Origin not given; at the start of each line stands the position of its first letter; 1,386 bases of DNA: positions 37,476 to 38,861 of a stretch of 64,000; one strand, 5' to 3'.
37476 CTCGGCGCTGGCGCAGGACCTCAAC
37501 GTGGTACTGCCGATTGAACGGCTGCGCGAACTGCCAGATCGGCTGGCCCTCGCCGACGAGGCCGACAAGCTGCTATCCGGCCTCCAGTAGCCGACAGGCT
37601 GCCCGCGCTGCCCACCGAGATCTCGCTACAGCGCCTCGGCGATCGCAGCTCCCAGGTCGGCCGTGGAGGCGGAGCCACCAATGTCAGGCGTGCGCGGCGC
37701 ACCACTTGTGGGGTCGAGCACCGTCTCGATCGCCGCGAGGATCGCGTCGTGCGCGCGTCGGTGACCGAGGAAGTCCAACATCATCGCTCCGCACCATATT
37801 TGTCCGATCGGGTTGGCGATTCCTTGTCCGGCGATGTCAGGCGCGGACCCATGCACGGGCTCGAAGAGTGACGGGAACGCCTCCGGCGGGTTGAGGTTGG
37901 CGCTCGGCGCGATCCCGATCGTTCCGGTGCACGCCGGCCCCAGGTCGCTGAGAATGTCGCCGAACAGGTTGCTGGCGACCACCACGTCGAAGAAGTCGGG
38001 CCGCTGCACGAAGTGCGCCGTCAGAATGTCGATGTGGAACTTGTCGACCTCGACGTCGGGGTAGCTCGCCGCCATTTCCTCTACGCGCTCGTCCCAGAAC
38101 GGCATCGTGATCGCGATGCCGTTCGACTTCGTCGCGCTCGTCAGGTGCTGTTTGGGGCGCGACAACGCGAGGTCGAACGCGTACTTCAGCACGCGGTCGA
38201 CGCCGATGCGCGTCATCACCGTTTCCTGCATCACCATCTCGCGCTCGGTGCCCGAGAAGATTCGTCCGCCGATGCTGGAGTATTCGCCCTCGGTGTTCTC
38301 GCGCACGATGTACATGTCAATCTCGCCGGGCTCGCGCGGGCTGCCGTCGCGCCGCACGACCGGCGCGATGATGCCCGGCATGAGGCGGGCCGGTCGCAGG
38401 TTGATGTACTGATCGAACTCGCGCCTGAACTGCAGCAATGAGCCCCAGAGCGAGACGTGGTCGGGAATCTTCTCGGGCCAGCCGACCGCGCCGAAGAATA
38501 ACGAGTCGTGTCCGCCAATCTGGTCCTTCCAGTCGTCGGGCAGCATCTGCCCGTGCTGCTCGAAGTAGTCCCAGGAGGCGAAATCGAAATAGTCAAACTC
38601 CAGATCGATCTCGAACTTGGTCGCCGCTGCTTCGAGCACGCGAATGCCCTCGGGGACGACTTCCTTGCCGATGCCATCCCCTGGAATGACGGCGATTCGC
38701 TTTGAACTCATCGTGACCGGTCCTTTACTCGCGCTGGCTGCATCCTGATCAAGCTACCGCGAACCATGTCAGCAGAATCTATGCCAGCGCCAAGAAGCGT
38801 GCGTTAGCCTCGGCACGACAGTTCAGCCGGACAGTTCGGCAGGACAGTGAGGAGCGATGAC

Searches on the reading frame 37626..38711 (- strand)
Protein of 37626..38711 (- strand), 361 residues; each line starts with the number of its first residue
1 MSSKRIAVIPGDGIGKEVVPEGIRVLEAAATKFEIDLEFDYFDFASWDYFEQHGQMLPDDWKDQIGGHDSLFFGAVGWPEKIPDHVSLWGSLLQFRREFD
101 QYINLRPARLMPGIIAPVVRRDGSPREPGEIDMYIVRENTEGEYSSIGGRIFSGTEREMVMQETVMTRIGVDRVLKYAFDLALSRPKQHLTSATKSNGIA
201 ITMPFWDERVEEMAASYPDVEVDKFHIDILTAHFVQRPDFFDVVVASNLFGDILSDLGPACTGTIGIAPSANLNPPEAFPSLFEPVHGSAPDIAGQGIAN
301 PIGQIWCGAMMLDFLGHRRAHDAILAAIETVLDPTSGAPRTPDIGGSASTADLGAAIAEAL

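Call 19: find_encoding_contigs(protein=window:37626-38711:-, flank=2000, max_places=6)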
Protein window:37626-38711:- (361 aa): no gene with exactly this product is on record in the collection.

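Call 37: search_protein_families(library=pfam, proteins=[window:37629-38711:-], max_evalue=0.0001)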
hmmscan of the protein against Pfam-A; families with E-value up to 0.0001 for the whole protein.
window:37629-38711:- (361 aa): 1 family
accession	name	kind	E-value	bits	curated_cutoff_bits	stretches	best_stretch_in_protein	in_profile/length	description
PF00180.25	Iso_dh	-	5.2e-85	286.2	27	1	6-357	2-348/348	Isocitrate/isopropylmalate dehydrogenase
